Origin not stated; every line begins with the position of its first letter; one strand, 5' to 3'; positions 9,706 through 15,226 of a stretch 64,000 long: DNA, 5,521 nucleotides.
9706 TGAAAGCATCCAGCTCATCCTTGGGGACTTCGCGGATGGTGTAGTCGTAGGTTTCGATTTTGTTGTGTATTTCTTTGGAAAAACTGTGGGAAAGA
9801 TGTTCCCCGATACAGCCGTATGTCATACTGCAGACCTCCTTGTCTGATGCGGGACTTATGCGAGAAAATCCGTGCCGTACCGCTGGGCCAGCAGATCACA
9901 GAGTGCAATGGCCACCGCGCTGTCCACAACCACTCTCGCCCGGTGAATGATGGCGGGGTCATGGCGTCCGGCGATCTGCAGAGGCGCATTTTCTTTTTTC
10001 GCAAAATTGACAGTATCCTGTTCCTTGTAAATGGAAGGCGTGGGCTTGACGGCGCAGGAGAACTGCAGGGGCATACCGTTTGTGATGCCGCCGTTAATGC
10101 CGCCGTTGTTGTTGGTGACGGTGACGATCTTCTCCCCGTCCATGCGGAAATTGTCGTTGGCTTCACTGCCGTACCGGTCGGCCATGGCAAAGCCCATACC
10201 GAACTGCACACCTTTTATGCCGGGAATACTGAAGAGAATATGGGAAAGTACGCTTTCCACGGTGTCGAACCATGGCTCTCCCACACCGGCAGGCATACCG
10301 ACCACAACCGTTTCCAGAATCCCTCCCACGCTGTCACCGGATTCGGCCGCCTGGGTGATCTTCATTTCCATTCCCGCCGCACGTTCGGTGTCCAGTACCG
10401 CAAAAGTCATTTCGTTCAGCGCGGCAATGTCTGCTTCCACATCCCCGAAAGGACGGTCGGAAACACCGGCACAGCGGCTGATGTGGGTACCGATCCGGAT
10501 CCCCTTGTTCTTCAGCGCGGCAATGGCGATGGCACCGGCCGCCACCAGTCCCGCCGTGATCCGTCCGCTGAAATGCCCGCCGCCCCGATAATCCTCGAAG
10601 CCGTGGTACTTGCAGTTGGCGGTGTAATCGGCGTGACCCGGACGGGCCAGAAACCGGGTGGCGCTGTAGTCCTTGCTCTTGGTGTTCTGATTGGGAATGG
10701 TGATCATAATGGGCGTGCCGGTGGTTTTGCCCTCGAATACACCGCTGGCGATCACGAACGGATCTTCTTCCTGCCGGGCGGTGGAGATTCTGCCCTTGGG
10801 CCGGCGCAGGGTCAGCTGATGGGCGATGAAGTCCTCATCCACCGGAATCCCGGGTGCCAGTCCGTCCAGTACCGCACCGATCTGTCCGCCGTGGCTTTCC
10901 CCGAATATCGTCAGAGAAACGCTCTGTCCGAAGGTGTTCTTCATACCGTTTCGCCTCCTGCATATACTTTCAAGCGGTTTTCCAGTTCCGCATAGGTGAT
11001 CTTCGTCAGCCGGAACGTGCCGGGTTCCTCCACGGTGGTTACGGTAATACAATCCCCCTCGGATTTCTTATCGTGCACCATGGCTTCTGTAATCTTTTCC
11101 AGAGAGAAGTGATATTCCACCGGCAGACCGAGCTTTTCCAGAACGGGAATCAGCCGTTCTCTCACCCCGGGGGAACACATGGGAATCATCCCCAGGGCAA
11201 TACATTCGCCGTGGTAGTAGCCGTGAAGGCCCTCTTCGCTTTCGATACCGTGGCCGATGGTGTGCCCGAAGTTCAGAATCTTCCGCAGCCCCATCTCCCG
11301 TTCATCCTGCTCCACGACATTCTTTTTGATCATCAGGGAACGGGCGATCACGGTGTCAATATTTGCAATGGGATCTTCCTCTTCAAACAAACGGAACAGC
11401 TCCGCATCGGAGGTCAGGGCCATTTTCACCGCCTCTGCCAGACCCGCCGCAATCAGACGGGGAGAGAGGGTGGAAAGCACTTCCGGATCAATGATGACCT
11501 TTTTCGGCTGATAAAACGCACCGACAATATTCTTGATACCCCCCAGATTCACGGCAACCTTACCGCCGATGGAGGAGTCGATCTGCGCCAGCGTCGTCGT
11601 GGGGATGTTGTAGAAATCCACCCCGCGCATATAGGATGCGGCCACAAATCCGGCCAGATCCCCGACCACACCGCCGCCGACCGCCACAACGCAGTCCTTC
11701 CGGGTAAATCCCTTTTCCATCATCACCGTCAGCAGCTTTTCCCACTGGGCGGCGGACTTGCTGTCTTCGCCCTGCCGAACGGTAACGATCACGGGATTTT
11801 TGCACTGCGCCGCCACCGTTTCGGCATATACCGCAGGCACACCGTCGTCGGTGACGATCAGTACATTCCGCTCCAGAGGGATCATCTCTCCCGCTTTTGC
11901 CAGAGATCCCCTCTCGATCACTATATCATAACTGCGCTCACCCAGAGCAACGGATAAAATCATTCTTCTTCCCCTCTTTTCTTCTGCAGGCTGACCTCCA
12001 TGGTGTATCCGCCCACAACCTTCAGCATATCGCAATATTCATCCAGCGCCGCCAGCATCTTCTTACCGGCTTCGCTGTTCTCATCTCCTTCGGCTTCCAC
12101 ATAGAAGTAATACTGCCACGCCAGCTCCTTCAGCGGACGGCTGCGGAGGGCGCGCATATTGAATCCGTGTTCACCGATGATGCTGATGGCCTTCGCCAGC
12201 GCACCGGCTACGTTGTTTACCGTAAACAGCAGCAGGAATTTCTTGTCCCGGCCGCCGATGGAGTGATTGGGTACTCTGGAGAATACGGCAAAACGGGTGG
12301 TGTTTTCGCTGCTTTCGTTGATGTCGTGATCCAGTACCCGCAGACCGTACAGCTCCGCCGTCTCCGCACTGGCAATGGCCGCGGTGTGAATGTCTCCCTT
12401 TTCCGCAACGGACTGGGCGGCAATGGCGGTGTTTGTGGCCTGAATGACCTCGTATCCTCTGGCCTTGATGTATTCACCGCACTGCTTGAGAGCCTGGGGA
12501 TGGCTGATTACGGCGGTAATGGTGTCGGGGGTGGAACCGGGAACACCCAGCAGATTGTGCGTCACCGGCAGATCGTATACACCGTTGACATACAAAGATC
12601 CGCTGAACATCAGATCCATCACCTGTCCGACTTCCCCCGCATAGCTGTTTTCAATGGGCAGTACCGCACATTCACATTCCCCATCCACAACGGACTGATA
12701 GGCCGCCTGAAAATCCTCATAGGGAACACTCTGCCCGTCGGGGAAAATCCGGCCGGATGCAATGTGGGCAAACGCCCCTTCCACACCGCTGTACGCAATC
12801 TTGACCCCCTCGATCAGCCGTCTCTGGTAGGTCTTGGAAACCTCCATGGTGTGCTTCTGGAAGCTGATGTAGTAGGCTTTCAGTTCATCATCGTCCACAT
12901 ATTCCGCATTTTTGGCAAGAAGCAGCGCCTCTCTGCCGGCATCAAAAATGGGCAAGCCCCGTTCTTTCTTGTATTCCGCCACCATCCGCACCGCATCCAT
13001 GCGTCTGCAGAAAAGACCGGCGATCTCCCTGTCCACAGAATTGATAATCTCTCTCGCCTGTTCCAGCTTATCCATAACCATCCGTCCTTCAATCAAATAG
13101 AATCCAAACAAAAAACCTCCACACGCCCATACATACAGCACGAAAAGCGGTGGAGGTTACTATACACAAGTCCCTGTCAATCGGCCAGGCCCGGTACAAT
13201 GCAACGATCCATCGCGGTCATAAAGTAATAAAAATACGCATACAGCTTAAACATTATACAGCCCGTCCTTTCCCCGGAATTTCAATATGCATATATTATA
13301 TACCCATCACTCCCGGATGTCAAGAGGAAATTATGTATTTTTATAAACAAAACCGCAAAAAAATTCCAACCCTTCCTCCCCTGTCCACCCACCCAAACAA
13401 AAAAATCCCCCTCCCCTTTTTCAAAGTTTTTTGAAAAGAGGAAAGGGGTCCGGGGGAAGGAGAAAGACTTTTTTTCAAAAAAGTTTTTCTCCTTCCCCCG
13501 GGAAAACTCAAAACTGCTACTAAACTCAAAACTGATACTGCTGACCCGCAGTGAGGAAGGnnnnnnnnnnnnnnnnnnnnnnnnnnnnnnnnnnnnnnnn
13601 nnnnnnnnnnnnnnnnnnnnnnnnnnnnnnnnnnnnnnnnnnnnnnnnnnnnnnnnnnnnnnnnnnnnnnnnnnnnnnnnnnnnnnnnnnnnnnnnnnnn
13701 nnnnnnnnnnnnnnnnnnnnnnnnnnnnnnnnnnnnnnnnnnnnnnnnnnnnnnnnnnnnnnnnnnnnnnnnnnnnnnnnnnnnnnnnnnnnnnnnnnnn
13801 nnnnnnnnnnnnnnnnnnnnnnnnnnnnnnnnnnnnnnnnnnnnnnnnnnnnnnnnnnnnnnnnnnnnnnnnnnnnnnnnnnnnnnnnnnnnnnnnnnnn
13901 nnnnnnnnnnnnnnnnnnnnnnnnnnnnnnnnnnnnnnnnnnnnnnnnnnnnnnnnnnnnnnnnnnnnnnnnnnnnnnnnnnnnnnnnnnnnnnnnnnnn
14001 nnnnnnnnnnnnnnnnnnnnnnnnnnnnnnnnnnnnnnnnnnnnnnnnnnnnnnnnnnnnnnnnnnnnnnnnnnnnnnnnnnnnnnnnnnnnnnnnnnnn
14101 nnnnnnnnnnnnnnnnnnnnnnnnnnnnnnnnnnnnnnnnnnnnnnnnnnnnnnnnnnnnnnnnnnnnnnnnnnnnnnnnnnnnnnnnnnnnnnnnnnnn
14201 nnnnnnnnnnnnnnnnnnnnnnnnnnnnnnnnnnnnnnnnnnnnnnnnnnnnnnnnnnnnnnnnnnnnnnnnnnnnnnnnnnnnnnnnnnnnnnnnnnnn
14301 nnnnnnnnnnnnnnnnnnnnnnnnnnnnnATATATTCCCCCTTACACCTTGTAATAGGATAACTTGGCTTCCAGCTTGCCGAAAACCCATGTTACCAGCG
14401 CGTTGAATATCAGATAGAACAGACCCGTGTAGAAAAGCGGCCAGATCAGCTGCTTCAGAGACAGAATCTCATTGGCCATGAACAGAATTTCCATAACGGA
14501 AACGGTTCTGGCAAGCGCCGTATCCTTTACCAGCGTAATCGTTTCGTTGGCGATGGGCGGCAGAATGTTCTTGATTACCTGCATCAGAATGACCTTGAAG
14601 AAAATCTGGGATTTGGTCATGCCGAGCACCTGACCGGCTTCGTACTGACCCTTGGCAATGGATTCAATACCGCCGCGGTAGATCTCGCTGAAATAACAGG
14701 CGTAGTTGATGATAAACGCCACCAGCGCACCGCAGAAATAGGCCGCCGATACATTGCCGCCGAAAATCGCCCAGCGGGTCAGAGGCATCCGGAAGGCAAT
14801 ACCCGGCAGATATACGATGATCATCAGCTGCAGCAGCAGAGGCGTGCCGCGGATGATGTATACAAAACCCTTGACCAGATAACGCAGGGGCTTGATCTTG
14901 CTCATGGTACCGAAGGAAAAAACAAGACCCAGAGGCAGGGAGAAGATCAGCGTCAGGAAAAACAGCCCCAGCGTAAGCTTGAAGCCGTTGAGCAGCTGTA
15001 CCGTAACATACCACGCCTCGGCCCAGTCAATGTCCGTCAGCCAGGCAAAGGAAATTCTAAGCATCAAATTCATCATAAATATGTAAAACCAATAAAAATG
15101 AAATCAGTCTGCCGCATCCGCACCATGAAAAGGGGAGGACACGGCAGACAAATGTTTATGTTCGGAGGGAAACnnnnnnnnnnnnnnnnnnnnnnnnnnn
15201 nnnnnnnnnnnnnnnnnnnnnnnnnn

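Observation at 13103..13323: Phe/Tyr-rich leader peptide plus terminator upstream of the aromatic amino-acid operon: candidate ribosome-mediated attenuator in a Firmicute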

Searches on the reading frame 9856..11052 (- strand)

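Call 4: search_protein_families(library=pfam, proteins=[window:9856-11052:-])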
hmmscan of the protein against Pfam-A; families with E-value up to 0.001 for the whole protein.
window:9856-11052:- (398 aa): 1 family
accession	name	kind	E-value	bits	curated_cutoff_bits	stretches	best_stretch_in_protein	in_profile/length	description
PF01264.26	Chorismate_synt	-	2e-119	398.6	27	1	46-388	2-326/327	Chorismate synthase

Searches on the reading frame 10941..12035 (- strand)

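Call 4: search_protein_families(library=pfam, proteins=[window:10941-12035:-])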
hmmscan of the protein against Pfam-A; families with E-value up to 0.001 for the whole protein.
window:10941-12035:- (364 aa): 4 families
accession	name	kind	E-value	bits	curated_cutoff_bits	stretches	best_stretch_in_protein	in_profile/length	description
PF01761.26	DHQ_synthase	-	1.2e-44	151.1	24.2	1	84-195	2-113/115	3-dehydroquinate synthase N-terminal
PF24621.2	DHQS_C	-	3.9e-32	111.6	27.6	1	198-325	1-144/144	3-dehydroquinate synthase C-terminal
PF13685.12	Fe-ADH_2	-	7.9e-10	39.4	28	1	40-187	2-145/149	Iron-containing alcohol dehydrogenase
PF00465.25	Fe-ADH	-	1e-08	35.4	31.3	1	37-147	3-130/168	Iron-containing alcohol dehydrogenase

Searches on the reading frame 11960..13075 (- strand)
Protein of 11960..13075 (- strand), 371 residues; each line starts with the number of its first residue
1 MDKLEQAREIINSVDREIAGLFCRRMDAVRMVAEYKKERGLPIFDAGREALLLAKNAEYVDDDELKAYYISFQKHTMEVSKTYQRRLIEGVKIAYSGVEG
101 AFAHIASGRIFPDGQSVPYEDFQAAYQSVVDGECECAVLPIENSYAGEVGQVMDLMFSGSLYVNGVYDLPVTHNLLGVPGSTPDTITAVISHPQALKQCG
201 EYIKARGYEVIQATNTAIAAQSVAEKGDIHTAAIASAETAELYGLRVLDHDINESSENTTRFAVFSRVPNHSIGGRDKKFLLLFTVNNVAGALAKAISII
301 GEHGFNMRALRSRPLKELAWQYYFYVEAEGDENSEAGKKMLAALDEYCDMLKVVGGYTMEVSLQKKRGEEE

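Call 4: search_protein_families(library=pfam, proteins=[window:11960-13075:-])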
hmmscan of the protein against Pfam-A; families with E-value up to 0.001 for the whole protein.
window:11960-13075:- (371 aa): 3 families
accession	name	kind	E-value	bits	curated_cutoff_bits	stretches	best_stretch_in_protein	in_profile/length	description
PF00800.23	PDT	-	2.6e-50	171.2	25.2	1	93-267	1-178/181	Prephenate dehydratase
PF01817.26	CM_2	-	3.9e-15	56.3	27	1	8-84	2-79/80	Chorismate mutase type II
PF01842.31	ACT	-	1e-05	25.6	27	1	282-340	3-60/66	ACT domain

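Call 8: find_related_loci(query=window:11960-13075:-, collection=genome_contigs, flank=3000)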
Query window:11960-13075:- (371 aa) in genome_contigs; peptide patterns used: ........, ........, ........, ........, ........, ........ (x = any residue, [..] = any of these).
599 stretches matched a pattern (row limit reached: there are more); 568 encode a relative of the query (tblastn E <= 1e-3); the best 80 are kept; 80 distinct loci.
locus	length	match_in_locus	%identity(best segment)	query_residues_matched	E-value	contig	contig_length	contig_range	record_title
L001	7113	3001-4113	92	1-371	0e+0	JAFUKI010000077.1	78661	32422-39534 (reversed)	MAG: Clostridia bacterium isolate RGIG4573 Roe_deer_Rectum-2__c288531, whole genome shotgun sequence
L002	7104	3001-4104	67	1-368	2e-166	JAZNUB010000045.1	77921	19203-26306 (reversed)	MAG: Eubacteriales bacterium isolate T1900044800_TS20190266.MAGScoT_cleanbin_000005 SGB_2703_k141_1387123, whole genome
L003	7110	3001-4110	65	1-369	2e-166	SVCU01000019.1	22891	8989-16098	MAG: Clostridiales bacterium isolate SIG262 NODE_43051_length_22891_cov_2.010543, whole genome shotgun sequence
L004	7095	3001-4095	66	1-365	5e-166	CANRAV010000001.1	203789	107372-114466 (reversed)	MAG: uncultured Clostridia bacterium isolate Lapin-016__bin71 genome assembly, contig: Lapin-016__NODE_23_length_203789_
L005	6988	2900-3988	66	1-363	3e-164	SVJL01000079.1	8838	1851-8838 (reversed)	MAG: Oscillospiraceae bacterium isolate SIG434 NODE_123381_length_8838_cov_1.545747, whole genome shotgun sequence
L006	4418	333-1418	63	1-363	2e-163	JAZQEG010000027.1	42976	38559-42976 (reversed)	MAG: Clostridia bacterium isolate T1900044635_TS20190101.MAGScoT_cleanbin_000009 SGB_1127_k141_533451, whole genome shot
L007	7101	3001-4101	63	1-367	2e-159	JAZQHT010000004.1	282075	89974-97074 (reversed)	MAG: Acutalibacteraceae bacterium isolate T1900044627_TS20190093.MAGScoT_cleanbin_000014 SGB_955_k141_538401, whole geno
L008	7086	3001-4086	63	1-363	2e-159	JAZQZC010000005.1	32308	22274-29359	MAG: Clostridia bacterium isolate T1900045158_TC20190152.MAGScoT_cleanbin_000004 SGB_4999_k141_2656189, whole genome sho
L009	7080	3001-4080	64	4-363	7e-159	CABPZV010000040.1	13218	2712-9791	MAG TPA_asm: uncultured Clostridiales bacterium isolate MGYG-HGUT-00386 genome assembly, contig: GUT_GENOME008453_40, wh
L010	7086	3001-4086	63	1-363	3e-158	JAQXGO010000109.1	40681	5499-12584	MAG: Clostridia bacterium isolate SUG1177 k141_353097, whole genome shotgun sequence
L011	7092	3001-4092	64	1-364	5e-158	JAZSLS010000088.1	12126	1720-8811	MAG: Eubacteriales bacterium isolate T1900044557_TS20190023.MAGScoT_cleanbin_000022 SGB_316_k141_1775173, whole genome s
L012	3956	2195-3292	63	1-367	2e-163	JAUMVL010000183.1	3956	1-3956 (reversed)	MAG: Clostridia bacterium isolate S12M_St_37_sub NODE_10212_length_3956_cov_5.242502, whole genome shotgun sequence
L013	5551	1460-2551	64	1-364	3e-158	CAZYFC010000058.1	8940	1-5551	MAG TPA_asm: uncultured Lachnospiraceae bacterium isolate SRP315200_co1_280 genome assembly, contig: NODE_18053_length_8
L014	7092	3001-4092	64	1-364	1e-157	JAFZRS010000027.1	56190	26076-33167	MAG: Oscillospiraceae bacterium isolate RGIG8037 Water_buffalos_Rumen-1__c1094432, whole genome shotgun sequence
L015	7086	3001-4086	64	2-363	1e-157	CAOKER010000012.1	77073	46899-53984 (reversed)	MAG TPA_asm: uncultured Eubacteriales bacterium isolate SRR17622767_bin.71_metawrap_v1.3_MAG genome assembly, contig: NO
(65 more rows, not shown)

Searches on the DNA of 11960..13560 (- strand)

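Call 5: search_rna_families(source=window, start=12950, end=13560, threshold=evalue, max_evalue=10, show_alignments=3)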
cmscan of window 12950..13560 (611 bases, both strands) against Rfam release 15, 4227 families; matches with E-value up to 10: 53.
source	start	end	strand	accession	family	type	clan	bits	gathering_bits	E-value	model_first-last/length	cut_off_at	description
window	13432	13513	-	RF00766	mir-335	Gene; miRNA;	-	37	64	1.1e-06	1-92/92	no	mir-335 microRNA precursor family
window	13451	13501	-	RF03839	MIR2599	Gene; miRNA;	-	33.3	120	0.00016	1-132/132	no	MIR2599 microRNA precursor family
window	13450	13501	+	RF03799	mir-3202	Gene; miRNA;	-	32.6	90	6.1e-05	5-75/79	no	mir-3202 microRNA precursor family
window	13454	13499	+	RF04343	Plastid-psbA-2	Cis-reg;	CL00153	31.3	55.8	0.00049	1-60/60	no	Plastid-psbA-2 3UTR RNA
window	13450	13501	-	RF03799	mir-3202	Gene; miRNA;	-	30.2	90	0.0003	5-75/79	no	mir-3202 microRNA precursor family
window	13450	13501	+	RF03912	mir-4659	Gene; miRNA;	-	29.7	92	0.00051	13-61/73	no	mir-4659 microRNA precursor family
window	13449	13503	+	RF03360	mir-3156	Gene; miRNA;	-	29.5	76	0.00096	1-77/77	no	mir-3156 microRNA precursor family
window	13397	13494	+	RF00516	ylbH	Cis-reg; leader;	-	27.8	50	0.00066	1-122/122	no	ylbH leader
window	13448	13501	-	RF03601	MIR7993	Gene; miRNA;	-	27.7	100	0.0075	1-138/138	no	MIR7993 microRNA precursor family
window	13450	13501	-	RF00873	mir-550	Gene; miRNA;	-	27.5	81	0.0014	18-69/85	no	mir-550 microRNA precursor family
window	13450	13501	+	RF00873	mir-550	Gene; miRNA;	-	27.5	81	0.0015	18-69/85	no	mir-550 microRNA precursor family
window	13450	13501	-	RF03912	mir-4659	Gene; miRNA;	-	27.3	92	0.0024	13-61/73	no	mir-4659 microRNA precursor family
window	13447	13506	+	RF04174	MIR4208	Gene; miRNA;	-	27.3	140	0.059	1-191/191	no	MIR4208 microRNA precursor family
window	13449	13502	-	RF04156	MIR2670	Gene; miRNA;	-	27.2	117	0.0011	1-200/200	no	MIR2670 microRNA precursor family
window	13452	13497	-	RF04343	Plastid-psbA-2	Cis-reg;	CL00153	27.2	55.8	0.0056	1-60/60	no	Plastid-psbA-2 3UTR RNA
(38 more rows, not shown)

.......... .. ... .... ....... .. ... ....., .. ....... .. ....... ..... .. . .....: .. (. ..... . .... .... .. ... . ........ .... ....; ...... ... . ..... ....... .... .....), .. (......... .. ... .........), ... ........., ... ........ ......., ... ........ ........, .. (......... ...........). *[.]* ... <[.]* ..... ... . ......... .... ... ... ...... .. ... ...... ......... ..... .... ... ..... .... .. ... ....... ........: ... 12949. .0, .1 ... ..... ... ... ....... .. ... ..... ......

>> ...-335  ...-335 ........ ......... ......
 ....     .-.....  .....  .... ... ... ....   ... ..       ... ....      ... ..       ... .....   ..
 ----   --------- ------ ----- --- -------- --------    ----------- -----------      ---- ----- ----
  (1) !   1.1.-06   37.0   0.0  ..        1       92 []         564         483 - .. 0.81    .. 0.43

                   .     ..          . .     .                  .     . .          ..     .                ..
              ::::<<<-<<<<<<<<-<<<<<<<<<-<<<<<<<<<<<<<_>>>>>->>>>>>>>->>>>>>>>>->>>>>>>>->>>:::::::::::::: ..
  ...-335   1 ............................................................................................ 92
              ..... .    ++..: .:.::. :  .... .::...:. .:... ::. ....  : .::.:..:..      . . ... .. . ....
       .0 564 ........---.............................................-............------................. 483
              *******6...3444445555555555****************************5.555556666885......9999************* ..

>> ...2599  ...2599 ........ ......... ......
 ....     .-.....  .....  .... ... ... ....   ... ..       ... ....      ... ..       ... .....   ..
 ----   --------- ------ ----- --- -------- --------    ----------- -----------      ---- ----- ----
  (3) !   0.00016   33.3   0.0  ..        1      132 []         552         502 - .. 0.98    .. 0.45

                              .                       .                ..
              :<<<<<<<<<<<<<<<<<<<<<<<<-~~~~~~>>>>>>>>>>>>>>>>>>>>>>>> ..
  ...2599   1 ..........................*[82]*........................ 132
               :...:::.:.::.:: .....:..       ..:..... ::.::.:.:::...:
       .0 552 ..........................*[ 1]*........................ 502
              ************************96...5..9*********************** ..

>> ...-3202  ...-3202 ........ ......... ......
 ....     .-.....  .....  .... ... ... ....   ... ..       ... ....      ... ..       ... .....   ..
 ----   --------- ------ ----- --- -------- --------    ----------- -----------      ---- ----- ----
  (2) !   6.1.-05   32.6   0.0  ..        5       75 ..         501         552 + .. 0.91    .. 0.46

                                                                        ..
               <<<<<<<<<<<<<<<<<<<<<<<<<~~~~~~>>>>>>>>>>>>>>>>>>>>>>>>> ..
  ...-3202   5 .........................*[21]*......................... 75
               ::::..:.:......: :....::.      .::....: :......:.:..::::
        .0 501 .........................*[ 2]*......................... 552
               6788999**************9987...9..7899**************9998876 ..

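Call 44: search_rna_families(sources=[L005, L006, L008, L010, L012, L014, L017, L019, L020, L021, L022, L023, L025, L026, L028, L029, L033, L034, L040, L042], threshold=gathering)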
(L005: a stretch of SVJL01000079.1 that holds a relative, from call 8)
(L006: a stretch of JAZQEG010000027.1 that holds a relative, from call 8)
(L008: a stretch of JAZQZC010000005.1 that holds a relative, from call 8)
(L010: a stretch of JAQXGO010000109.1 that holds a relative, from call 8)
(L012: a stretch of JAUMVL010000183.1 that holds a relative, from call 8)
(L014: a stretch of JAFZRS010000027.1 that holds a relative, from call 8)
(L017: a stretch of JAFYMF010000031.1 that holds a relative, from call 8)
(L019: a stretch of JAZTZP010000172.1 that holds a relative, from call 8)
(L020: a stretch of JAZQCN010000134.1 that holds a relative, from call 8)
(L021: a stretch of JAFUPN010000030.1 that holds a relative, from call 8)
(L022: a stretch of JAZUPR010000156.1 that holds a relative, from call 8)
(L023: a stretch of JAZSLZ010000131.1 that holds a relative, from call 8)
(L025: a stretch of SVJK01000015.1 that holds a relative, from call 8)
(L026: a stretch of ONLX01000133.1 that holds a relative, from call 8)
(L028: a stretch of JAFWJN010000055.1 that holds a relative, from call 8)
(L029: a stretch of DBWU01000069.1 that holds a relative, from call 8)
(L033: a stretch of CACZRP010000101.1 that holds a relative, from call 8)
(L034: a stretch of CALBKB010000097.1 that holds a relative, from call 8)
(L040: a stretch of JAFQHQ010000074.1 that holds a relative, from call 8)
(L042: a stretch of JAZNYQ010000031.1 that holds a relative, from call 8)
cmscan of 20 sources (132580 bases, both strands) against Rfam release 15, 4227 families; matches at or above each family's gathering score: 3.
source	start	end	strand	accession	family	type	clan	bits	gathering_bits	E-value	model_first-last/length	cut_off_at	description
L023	1634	1879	+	RF00230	T-box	Cis-reg; leader;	-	111.6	93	1.6e-23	1-219/219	no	T-box leader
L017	530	784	+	RF00230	T-box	Cis-reg; leader;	-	99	93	2.8e-20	1-219/219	no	T-box leader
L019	6669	6753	-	RF01706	Gut-1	Gene; sRNA;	-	50.4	50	1.2e-06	1-77/77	no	Gut-1 RNA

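Call 45: search_rna_families(sources=[L043, L045, L047, L048, L050, L051, L052, L056, L058, L059, L060, L062, L063, L065, L070, L073, L076, L077, L080], threshold=gathering)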
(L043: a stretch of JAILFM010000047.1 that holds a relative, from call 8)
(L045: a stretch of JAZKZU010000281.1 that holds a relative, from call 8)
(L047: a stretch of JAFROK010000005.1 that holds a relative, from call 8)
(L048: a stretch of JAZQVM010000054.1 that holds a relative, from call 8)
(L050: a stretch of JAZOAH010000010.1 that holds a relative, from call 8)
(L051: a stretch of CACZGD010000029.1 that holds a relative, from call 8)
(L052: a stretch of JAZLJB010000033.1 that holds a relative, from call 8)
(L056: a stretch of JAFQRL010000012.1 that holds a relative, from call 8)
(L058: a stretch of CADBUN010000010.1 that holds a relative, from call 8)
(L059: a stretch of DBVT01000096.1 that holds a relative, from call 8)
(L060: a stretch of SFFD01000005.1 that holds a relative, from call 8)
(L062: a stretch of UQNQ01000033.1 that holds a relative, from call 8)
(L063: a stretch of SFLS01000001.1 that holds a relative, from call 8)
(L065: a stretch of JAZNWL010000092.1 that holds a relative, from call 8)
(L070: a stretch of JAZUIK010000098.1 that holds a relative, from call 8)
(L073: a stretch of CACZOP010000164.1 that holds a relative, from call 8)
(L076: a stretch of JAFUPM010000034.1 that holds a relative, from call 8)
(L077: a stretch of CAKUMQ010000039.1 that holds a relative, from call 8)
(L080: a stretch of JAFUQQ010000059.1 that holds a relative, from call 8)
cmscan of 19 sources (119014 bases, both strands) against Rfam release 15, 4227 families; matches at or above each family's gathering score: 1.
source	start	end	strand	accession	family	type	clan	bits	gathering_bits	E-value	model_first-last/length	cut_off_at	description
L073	80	153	+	RF00005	tRNA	Gene; tRNA;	CL00001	56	29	4.2e-09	1-71/71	no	tRNA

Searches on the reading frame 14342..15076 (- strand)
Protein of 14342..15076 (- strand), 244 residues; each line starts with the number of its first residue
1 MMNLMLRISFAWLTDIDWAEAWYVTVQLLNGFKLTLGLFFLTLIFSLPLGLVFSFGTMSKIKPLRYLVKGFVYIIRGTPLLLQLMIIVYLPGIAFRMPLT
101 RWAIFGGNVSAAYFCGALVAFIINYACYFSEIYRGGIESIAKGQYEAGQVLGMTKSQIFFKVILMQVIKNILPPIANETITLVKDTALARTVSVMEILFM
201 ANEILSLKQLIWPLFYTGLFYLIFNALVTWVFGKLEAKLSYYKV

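Call 4: search_protein_families(library=pfam, proteins=[window:14342-15076:-])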
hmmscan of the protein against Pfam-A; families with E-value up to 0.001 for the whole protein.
window:14342-15076:- (244 aa): 1 family
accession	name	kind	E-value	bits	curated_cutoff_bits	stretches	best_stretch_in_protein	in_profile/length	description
PF00528.27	BPD_transp_1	-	3.5e-19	69.7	26.4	1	47-240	2-183/184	Binding-protein-dependent transport system inner membrane component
